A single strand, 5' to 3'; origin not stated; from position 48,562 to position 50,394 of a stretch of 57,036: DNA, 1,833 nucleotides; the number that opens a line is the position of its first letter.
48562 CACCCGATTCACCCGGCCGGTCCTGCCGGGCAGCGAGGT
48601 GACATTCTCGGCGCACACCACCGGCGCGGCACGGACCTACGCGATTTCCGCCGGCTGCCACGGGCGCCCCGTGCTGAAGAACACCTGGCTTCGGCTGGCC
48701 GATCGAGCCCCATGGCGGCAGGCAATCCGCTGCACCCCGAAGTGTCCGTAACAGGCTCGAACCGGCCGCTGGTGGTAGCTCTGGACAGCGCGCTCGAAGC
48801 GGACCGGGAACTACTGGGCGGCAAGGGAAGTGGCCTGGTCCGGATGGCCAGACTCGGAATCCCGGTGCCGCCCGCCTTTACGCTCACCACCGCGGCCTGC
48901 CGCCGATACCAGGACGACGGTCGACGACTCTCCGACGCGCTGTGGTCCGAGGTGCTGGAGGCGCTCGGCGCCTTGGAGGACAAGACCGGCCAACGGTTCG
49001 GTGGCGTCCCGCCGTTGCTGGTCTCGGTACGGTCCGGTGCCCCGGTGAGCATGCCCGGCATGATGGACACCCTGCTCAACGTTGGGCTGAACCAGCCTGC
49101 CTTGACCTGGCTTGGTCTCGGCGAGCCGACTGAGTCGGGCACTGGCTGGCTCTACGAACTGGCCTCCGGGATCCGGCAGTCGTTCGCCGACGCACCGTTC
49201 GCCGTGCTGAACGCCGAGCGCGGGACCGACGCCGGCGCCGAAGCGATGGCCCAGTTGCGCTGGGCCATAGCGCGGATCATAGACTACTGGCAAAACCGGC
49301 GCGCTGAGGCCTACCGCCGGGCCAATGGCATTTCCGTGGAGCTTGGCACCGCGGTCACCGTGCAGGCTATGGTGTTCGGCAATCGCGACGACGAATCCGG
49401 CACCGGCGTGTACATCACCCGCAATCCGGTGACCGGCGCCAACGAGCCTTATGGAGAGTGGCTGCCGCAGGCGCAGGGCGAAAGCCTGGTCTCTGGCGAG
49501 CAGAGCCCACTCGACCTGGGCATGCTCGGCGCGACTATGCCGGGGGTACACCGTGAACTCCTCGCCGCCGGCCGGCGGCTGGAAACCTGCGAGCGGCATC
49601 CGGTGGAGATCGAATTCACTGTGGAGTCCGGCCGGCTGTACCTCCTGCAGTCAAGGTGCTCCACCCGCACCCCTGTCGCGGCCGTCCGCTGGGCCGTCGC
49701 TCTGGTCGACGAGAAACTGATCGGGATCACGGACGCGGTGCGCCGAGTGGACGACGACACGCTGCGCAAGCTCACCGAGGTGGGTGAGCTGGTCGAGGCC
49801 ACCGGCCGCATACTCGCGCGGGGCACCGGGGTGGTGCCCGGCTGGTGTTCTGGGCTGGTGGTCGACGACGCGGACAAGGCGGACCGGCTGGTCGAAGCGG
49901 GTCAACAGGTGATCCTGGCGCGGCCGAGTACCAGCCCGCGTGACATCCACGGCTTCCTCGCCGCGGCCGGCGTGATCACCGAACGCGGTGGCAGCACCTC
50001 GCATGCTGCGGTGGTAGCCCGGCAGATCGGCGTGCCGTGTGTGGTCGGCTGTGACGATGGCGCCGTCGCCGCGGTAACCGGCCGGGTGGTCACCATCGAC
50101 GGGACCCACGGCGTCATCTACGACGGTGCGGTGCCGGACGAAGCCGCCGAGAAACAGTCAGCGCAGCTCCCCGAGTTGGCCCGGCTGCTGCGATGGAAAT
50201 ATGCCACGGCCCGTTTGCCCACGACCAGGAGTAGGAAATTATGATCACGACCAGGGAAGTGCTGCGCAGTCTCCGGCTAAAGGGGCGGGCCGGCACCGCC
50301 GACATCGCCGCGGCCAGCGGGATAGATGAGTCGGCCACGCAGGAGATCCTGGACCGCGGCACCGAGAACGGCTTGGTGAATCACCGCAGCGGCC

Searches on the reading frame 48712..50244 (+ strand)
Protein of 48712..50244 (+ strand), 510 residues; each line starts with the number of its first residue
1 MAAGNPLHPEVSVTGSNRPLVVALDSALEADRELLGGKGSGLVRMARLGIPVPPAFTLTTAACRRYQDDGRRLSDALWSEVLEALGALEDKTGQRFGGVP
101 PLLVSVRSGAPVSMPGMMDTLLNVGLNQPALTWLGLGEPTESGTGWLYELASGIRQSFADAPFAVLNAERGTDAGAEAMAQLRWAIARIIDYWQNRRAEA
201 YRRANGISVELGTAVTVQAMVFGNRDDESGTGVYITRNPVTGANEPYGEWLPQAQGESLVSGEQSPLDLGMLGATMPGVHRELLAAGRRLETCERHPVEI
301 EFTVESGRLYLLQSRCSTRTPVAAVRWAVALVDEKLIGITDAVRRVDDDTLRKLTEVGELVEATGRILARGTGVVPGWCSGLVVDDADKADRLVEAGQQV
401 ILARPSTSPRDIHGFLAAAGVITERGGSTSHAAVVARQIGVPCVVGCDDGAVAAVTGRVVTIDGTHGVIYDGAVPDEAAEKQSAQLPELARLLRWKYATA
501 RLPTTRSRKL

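Call 7: search_protein_families(library=pfam, proteins=[window:48712-50244:+], max_evalue=0.01)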
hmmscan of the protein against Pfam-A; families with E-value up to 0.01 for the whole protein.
window:48712-50244:+ (510 aa): 2 families
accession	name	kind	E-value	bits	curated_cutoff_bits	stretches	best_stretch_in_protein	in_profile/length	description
PF01326.24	PPDK_N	-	4.6e-35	121.9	27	3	78-266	78-217/328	Pyruvate phosphate dikinase, AMP/ATP-binding domain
PF00391.29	PEP-utilizers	-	1e-23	83.1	23.1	1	398-467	3-72/72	PEP-utilising enzyme, mobile domain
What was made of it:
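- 48712..50244 (+): P2: short PPDK (VadK-family) of 510 aa. It has an ATP-grasp (Lys38 in GGKG, Arg107, Glu301, Gln313, Arg315) and a swivel domain (His431 at nt 50002-50004). It has no TIM barrel. Pfam (call 7).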

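Call 12: search_solved_structures(query=window:48712-50244:+, max_evalue=0.01, show_alignments=1)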
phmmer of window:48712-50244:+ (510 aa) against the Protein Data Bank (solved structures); distinct sequences matched with E-value up to 0.01: 29.
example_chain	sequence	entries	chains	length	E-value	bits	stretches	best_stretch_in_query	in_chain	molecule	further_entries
9pzl_A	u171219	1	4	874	1.1e-89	304.7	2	167-479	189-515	Pyruvate, phosphate dikinase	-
1kbl_A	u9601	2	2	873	1.1e-89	304.7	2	167-479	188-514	PYRUVATE PHOSPHATE DIKINASE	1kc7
1ggo_A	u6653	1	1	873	5.7e-89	302.4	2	167-479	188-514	PROTEIN (PYRUVATE, PHOSPHATE DIKINASE)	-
1dik_A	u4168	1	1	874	7.6e-89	302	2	167-479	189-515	PYRUVATE PHOSPHATE DIKINASE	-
1jde_A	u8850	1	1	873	7.8e-89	302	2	167-479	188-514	PYRUVATE, PHOSPHATE DIKINASE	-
2r82_A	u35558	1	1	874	3.8e-88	299.7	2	167-479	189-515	Pyruvate, phosphate dikinase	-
2dik_A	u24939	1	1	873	5.2e-88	299.2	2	167-479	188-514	PROTEIN (PYRUVATE PHOSPHATE DIKINASE)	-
5jvn_A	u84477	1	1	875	6.4e-87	295.6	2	176-452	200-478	Pyruvate, phosphate dikinase, chloroplastic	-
1vbg_A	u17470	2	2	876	1e-85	291.7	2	170-464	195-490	pyruvate,orthophosphate dikinase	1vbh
5jvj_A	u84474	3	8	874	7.2e-85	288.9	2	176-452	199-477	Pyruvate, phosphate dikinase, chloroplastic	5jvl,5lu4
2x0s_A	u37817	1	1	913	3.5e-83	283.3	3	274-475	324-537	PYRUVATE PHOSPHATE DIKINASE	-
8a8e_A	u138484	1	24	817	7.1e-27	97.6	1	355-485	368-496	Phosphoenolpyruvate synthase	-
9dae_A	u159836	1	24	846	4.8e-25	91.5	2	363-484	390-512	Phosphoenolpyruvate synthase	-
2fm4_A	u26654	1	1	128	2.8e-17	65.9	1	365-452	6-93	Pyruvate, phosphate dikinase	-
5hv2_A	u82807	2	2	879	3.7e-13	52.3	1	383-469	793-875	Phosphoenolpyruvate synthase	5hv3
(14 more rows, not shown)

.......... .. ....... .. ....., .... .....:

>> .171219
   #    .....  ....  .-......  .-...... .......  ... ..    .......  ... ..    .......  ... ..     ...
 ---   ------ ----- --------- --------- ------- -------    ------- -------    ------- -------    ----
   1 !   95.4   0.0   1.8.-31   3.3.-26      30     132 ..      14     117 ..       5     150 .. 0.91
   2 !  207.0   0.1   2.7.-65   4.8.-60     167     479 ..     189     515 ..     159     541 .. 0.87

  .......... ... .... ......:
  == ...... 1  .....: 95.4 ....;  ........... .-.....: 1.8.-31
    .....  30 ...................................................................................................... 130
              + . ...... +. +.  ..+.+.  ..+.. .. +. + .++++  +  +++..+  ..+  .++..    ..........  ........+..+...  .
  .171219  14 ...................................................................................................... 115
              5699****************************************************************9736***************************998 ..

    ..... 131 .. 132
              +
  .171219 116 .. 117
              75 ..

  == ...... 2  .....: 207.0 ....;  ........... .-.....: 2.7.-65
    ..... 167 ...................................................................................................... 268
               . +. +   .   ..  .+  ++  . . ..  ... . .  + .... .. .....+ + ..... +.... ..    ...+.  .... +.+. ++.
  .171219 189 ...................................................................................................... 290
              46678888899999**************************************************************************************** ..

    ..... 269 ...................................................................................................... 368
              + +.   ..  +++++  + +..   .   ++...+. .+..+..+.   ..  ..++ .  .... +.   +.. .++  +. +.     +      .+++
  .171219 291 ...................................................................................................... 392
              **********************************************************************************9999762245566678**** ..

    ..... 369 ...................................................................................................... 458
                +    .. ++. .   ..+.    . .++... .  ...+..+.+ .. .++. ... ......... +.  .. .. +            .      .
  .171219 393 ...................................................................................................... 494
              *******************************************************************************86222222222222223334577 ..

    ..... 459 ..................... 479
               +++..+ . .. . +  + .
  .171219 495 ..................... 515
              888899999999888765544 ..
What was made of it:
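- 48712..50244 (+): PPDK 1kbl at E 1e-89 with the catalytic motifs aligned (call 12).
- On Bona fide PPDK / PEP synthase: P2 ends at the position equivalent to ~residue 515 of PPDK (call 12).
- On Two-component small-molecule dikinases (PpsAB/CreHI/HpeHI): P2 carries its own swivel domain and is PPDK-type (calls 7, 12).
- Checked: It aligns to residues about 14-515 of Clostridium symbiosum PPDK at E 1e-89 and stops there (call 12).
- It keeps the PPDK ATP-site motifs and the T-S-H motif (call 12).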

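Call 13: search_protein_families(library=ncbifam, proteins=[window:48712-50244:+], max_evalue=0.01)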
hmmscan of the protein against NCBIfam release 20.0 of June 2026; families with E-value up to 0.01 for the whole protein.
window:48712-50244:+ (510 aa): 27 families (the best 25 are shown)
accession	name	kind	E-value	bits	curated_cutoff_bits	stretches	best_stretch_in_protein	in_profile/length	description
NF004531.0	PRK05878.1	equivalog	2.1e-156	521.7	456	1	15-500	6-483/534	pyruvate, phosphate dikinase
TIGR01828.1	pyru_phos_dikin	equivalog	6.5e-123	411.5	843.45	2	165-501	185-528/865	pyruvate, phosphate dikinase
NF005057.0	PRK06464.1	equivalog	3.1e-34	118.1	598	2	282-489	298-480/798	phosphoenolpyruvate synthase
TIGR01418.1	PEP_synth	equivalog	1.6e-28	99.6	739.75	1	341-488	348-475/784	pyruvate, water dikinase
NF004881.0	PRK06241.2-2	equivalog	5.2e-25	87.9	883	3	352-469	769-887/898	phosphoenolpyruvate synthase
NF004878.0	PRK06241.1-3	subfamily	1.3e-21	76.4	945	2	372-469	791-886/891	phosphoenolpyruvate synthase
NF052632.1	undecylprod_RedH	equivalog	3.3e-20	71.6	1350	2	20-69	2-51/880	undecylprodigiosin ligase RedH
NF004883.0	PRK06241.2-4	equivalog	1e-19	70.2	1063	1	369-472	812-916/928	phosphoenolpyruvate synthase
NF041857.1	RIF_Ptrans_rph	equivalog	5.7e-19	68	999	1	373-469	771-861/864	rifamycin-inactivating phosphotransferase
NF052631.1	prodigiosin_PigC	equivalog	2.3e-18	65.5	1300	2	411-469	821-879/883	prodigiosin ligase PigC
NF004877.0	PRK06241.1-2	subfamily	3.2e-18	65.4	866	1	383-469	783-865/869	phosphoenolpyruvate synthase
NF004880.0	PRK06241.2-1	equivalog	2.9e-16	58.6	972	2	371-468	742-833/837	phosphoenolpyruvate synthase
NF004978.0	PRK06354.1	subfamily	1.9e-13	49.7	462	1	361-474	475-587/590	pyruvate kinase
NF004879.0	PRK06241.1-4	equivalog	9.2e-13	47.2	976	1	394-469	792-865/868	phosphoenolpyruvate synthase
NF000283.1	RPH_KJ151292.1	equivalog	2.4e-11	42.6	1700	1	383-469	779-861/865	rifamycin-inactivating phosphotransferase Rph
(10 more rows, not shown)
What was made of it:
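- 48712..50244 (+): NF004531 at 521.7 bits against a 456 cut-off (call 13).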

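Call 37: find_homologous_proteins(query=window:48712-50244:+, max_evalue=1e-30)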
Query window:48712-50244:+ (510 aa): 7997 proteins with E <= 1e-30 among 8000 candidates; the best 120 are listed.
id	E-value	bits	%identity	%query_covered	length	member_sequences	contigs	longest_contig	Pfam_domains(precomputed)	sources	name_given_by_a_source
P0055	0.0e+0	1127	100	100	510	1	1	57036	PF00391.30,PF01326.25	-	-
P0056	2.0e-224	764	76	96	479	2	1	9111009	PF00391.30,PF01326.25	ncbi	-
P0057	2.7e-220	751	72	98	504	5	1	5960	PF00391.30,PF01326.25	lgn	-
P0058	2.1e-212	725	72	94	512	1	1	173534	PF00391.30,PF01326.25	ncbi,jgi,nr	ncbi:MAG TPA: pyruvate, phosphate dikinase [Pseudonocardiaceae bacterium]|jgi:pyruvate,orthophosphat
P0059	2.8e-156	539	58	94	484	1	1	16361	PF00391.30,PF01326.25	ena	-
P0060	1.8e-151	524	55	94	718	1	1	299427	PF03301.19,PF00391.30,PF01326.25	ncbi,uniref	ncbi:pyruvate, phosphate dikinase [Lentzea alba]|uniref:pyruvate, phosphate dikinase n=1 Tax=Lentzea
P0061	2.4e-151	523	56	94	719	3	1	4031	PF03301.19,PF00391.30,PF01326.25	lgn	-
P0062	1.2e-149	517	57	93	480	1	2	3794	PF00391.30,PF01326.25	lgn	-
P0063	7.4e-148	512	56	90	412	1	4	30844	PF00391.30,PF01326.25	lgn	-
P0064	2.9e-145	503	56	94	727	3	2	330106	PF03301.19,PF00391.30,PF01326.25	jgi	jgi:pyruvate,orthophosphate dikinase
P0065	2.2e-143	497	55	95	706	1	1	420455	PF03301.19,PF00391.30,PF01326.25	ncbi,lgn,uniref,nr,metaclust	ncbi:Tryptophan 2,3-dioxygenase [Amycolatopsis xylanica]|uniref:Tryptophan 2,3-dioxygenase n=1 Tax=A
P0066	9.2e-143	495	53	95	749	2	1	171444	PF03301.19,PF00391.30,PF01326.25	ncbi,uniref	ncbi:pyruvate, phosphate dikinase [Streptomyces sp. NPDC048434]|uniref:pyruvate, phosphate dikinase 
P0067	1.2e-142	494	53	95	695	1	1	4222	PF03301.19,PF00391.30,PF01326.25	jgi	jgi:pyruvate,orthophosphate dikinase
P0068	8.3e-141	488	54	94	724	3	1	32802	PF03301.19,PF00391.30,PF01326.25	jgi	jgi:pyruvate,orthophosphate dikinase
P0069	3.7e-138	480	53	96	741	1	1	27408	PF03301.19,PF00391.30,PF01326.25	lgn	-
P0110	1.7e-118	415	47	94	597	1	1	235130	PF00391.30,PF01326.25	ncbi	-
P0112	2.2e-118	414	47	95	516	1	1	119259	PF00391.30,PF01326.25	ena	-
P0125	1.5e-117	412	46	93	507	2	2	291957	PF00391.30,PF01326.25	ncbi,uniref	ncbi:pyruvate, phosphate dikinase [Nocardia sp. NPDC059239]|uniref:pyruvate, phosphate dikinase n=1 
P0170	1.3e-115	405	48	92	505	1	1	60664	PF00391.30,PF01326.25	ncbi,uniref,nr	ncbi:pyruvate, phosphate dikinase [Actinomadura sp. NBRC 104425]|uniref:pyruvate, phosphate dikinase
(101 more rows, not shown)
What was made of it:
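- P2's nearest relatives are exactly those cluster-linked proteins, several on the same contigs as P1 homologues (call 37).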

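Call 52: find_encoding_contigs(protein=P0170, flank=8000, max_places=1)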
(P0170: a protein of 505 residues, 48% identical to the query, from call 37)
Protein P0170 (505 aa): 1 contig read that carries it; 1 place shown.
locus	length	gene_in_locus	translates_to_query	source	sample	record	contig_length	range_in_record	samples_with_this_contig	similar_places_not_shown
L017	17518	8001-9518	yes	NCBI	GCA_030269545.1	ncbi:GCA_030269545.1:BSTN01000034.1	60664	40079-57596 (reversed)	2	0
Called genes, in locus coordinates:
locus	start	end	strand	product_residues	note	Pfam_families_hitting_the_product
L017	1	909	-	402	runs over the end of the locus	PF00108:Thiolase_N, PF00109:ketoacyl-synt (faint), PF02803:Thiolase_C, PF22691:Thiolase_C_1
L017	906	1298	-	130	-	PF12172:zf-ChsH2, PF01796:OB_ChsH2_C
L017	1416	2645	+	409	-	PF00108:Thiolase_N, PF02803:Thiolase_C, PF22691:Thiolase_C_1 (faint)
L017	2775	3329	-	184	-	PF01047:MarR, PF12802:MarR_2 (weak)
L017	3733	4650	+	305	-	PF00106:adh_short, PF08659:KR, PF13561:adh_short_C2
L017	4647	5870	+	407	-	PF13452:FAS1_DH_region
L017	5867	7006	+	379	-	PF02771:Acyl-CoA_dh_N, PF00441:Acyl-CoA_dh_1, PF08028:Acyl-CoA_dh_2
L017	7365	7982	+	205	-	-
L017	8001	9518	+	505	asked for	PF01326:PPDK_N, PF00391:PEP-utilizers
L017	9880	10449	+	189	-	PF00296:Bac_luciferase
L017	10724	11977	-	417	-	PF02771:Acyl-CoA_dh_N (weak), PF02770:Acyl-CoA_dh_M, PF00441:Acyl-CoA_dh_1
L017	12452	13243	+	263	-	PF00378:ECH_1, PF16113:ECH_2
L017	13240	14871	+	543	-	PF00501:AMP-binding, PF13193:AMP-binding_C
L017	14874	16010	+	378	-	-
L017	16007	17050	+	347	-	PF01636:APH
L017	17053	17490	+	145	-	-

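Call 53: find_encoding_contigs(protein=P0125, flank=8000, max_places=1)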
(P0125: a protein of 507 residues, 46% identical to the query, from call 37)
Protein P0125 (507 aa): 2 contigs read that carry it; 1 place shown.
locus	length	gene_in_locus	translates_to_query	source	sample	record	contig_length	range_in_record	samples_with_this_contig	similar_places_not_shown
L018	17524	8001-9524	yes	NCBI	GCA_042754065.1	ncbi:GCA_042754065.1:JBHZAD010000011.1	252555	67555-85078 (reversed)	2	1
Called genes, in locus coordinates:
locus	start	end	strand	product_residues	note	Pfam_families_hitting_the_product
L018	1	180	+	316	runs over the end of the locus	PF00106:adh_short, PF08659:KR, PF13561:adh_short_C2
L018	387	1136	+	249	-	-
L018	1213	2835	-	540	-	PF00070:Pyr_redox (faint), PF01266:DAO (weak), PF12831:FAD_oxidored (faint), PF01593:Amino_oxidase, PF13450:NAD_binding_8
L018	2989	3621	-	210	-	PF00440:TetR_N, PF21306:TetR_C_40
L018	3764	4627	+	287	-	-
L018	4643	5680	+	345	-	-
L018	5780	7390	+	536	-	PF27448:Rph_4th, PF00391:PEP-utilizers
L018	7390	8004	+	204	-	-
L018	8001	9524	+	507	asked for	PF01326:PPDK_N, PF00391:PEP-utilizers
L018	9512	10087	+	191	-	PF00510:COX3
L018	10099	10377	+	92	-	PF03626:COX4_pro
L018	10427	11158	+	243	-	-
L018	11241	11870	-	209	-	PF00440:TetR_N, PF21306:TetR_C_40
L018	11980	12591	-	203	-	PF03029:ATP_bind_1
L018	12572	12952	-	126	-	PF05331:DUF742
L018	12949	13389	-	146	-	PF03259:Robl_LC7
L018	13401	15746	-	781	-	PF08376:NIT, PF02518:HATPase_c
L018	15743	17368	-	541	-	PF27448:Rph_4th, PF00391:PEP-utilizers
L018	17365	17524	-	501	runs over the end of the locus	PF01326:PPDK_N, PF00391:PEP-utilizers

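Call 79: find_encoding_contigs(protein=P0110, flank=7000, max_places=1)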
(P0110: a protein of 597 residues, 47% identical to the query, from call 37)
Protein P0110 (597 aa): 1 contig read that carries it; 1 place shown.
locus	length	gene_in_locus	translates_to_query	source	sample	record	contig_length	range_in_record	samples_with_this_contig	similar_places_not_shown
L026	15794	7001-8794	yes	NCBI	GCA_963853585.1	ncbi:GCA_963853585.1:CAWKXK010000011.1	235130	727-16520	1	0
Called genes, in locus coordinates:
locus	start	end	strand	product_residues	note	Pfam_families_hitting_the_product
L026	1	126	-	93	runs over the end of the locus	-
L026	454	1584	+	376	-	PF00441:Acyl-CoA_dh_1, PF08028:Acyl-CoA_dh_2 (weak), PF12806:Acyl-CoA_dh_C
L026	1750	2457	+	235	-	PF00391:PEP-utilizers (weak)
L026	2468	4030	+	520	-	-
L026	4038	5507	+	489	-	PF00501:AMP-binding, PF13193:AMP-binding_C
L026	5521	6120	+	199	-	-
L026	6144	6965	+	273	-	PF00378:ECH_1, PF16113:ECH_2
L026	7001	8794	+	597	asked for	PF01326:PPDK_N, PF00391:PEP-utilizers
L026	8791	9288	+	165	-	PF00364:Biotin_lipoyl, PF25984:BSH_YknX (faint)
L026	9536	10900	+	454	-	PF00289:Biotin_carb_N, PF02222:ATP-grasp, PF02786:CPSase_L_D2, PF07478:Dala_Dala_lig_C, PF02785:Biotin_carb_C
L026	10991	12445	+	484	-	PF00682:HMGL-like (faint), PF02436:PYC_OADA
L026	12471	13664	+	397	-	PF00108:Thiolase_N, PF02803:Thiolase_C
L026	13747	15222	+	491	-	PF00743:FMO-like, PF01266:DAO (faint), PF07992:Pyr_redox_2 (weak), PF13434:Lys_Orn_oxgnase (faint), PF13450:NAD_binding_8, PF13454:NAD_binding_9 (faint), PF13738:Pyr_redox_3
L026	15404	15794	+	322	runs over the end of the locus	PF05598:DUF772, PF01609:DDE_Tnp_1, PF13612:DDE_Tnp_1_3, PF13359:DDE_Tnp_4 (weak)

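Call 80: find_encoding_contigs(protein=P0112, flank=7000, max_places=1)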
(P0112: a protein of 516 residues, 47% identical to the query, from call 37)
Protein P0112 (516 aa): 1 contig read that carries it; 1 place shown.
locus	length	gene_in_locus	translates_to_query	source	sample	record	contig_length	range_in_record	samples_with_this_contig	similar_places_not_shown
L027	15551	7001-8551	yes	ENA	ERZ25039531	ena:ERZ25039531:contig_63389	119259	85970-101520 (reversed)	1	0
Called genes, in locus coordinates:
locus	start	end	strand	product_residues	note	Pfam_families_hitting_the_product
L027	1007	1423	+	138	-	-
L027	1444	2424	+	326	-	PF02780:Transketolase_C (weak), PF22613:Transketolase_C_1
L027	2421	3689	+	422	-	PF00364:Biotin_lipoyl, PF02817:E3_binding, PF00198:2-oxoacid_dh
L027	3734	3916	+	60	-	PF00301:Rubredoxin, PF21349:RUBY_RBDX (faint)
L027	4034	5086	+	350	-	PF23212:DUF7064 (weak)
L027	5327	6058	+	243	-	PF23213:, PF23212:DUF7064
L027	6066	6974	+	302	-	-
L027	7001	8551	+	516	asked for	PF01326:PPDK_N, PF00391:PEP-utilizers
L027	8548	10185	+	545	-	PF27448:Rph_4th, PF00391:PEP-utilizers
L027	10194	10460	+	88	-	PF01946:Thi4, PF07992:Pyr_redox_2 (weak), PF00890:FAD_binding_2, PF01134:GIDA, PF01266:DAO, PF12831:FAD_oxidored, PF13450:NAD_binding_8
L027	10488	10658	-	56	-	-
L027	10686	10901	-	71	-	-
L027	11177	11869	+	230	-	-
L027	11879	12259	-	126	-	PF01842:ACT, PF13291:ACT_4 (faint), PF22190:TTHA0829-like_ACT (faint), PF22468:ACT_9 (faint), PF22629:ACT_AHAS_ss (faint), PF01842:ACT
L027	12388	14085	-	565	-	PF00890:FAD_binding_2, PF01266:DAO (faint)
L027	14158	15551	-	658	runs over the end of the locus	PF21306:TetR_C_40 (faint), PF27448:Rph_4th, PF00391:PEP-utilizers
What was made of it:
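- Unrelated short PPDKs in Nocardia (L018, two pairs) and a metagenome contig (L027, 4-nt overlap) lie next to 'Rph_4th + PEP-utilizers' proteins (calls 53, 80).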

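Call 88: search_protein_families(library=pfam, proteins=[L018:5780-7390:+, L027:8548-10185:+, L026:2468-4030:+, L026:1750-2457:+], max_evalue=10)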
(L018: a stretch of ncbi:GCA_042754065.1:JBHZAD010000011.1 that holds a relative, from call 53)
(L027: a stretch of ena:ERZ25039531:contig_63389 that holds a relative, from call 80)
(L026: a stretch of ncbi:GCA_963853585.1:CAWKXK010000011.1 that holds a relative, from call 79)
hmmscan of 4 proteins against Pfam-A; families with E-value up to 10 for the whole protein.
L018:5780-7390:+ (536 aa): 1 family
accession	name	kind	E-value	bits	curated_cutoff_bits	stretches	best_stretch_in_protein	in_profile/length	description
PF00391.29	PEP-utilizers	-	3.5e-23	81.4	23.1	1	449-519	2-72/72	PEP-utilising enzyme, mobile domain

L027:8548-10185:+ (545 aa): 1 family
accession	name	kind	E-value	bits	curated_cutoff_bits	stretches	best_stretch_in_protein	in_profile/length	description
PF00391.29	PEP-utilizers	-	1.1e-22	79.8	23.1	1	464-535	1-72/72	PEP-utilising enzyme, mobile domain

L026:2468-4030:+ (520 aa): 1 family
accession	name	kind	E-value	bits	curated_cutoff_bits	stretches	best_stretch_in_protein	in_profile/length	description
PF23473.1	LysM3_LYK4_5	-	0.34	11.5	29.3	1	288-322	4-38/48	LYK4/5 LysM3 domain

L026:1750-2457:+ (235 aa): 1 family
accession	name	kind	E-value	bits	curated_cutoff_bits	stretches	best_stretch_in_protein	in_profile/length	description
PF00391.29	PEP-utilizers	-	6.6e-08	32.5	23.1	1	145-211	2-69/72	PEP-utilising enzyme, mobile domain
